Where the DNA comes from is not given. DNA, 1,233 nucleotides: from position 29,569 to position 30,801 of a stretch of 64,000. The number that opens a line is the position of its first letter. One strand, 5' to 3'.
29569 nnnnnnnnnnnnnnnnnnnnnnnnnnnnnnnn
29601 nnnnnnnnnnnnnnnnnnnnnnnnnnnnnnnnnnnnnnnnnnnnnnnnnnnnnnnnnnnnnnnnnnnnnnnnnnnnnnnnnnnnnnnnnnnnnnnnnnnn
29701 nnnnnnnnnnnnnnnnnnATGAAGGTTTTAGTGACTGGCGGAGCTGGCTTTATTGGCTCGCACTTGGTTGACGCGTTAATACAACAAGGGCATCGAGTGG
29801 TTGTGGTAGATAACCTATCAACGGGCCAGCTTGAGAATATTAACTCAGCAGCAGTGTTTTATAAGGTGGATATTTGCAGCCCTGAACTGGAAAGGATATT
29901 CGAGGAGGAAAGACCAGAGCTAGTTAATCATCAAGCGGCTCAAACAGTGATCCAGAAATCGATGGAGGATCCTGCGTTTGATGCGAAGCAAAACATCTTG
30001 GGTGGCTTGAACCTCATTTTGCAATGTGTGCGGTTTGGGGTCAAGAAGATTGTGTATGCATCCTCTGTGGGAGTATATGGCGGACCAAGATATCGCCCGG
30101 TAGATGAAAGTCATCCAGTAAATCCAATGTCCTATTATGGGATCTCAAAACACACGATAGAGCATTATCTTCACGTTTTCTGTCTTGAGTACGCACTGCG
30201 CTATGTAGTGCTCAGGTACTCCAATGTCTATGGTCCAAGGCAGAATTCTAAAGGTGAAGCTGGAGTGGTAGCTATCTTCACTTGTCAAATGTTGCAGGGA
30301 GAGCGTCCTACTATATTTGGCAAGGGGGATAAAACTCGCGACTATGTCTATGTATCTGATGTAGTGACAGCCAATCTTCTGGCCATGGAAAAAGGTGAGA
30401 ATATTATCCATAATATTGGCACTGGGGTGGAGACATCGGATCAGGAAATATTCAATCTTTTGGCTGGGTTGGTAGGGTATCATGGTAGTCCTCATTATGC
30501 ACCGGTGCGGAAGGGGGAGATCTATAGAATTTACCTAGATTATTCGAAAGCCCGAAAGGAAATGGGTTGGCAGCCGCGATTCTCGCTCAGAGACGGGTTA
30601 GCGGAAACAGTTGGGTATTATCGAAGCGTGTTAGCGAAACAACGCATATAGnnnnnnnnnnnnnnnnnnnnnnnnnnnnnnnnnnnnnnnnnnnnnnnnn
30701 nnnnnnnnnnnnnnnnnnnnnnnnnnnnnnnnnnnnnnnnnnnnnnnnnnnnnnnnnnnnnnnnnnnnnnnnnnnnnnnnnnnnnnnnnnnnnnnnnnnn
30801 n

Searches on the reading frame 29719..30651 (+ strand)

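Call 75: search_protein_families(library=pfam, proteins=[window:29719-30651:+], max_evalue=0.01)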
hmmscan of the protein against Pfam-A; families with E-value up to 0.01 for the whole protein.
window:29719-30651:+ (310 aa): 11 families
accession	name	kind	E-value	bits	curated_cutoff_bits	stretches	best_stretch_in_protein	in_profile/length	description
PF01370.27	Epimerase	-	1e-62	212.1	20.9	1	3-234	1-240/240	NAD dependent epimerase/dehydratase family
PF16363.11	GDP_Man_Dehyd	-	2.8e-54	185.3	27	1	4-297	1-332/332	GDP-mannose 4,6 dehydratase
PF04321.23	RmlD_sub_bind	-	1.1e-19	71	27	1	1-176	1-157/287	RmlD substrate binding domain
PF01073.25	3Beta_HSD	-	1.5e-19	70.5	22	1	4-224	1-230/280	3-beta hydroxysteroid dehydrogenase/isomerase family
PF02719.21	Polysacc_synt_2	-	8e-15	55.2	20.2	1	3-241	1-238/293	Polysaccharide biosynthesis protein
PF07993.18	NAD_binding_4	-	2e-06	27.6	20.1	0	5-27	1-23/258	Male sterility protein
PF05368.20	NmrA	-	8.9e-06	25.9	27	1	2-163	4-144/298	NmrA-like family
PF13460.12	NAD_binding_10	-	1.5e-05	25.4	27.2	1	7-168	1-144/184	NAD(P)H-binding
PF00106.31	adh_short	-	3.6e-05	23.8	26.6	1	3-54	3-60/195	short chain dehydrogenase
PF03721.20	UDPG_MGDP_dh_N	-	0.0092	16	27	0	2-65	2-59/187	UDP-glucose/GDP-mannose dehydrogenase family, NAD binding domain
PF08659.16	KR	-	0.0096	16.3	22.6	0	3-30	3-30/180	KR domain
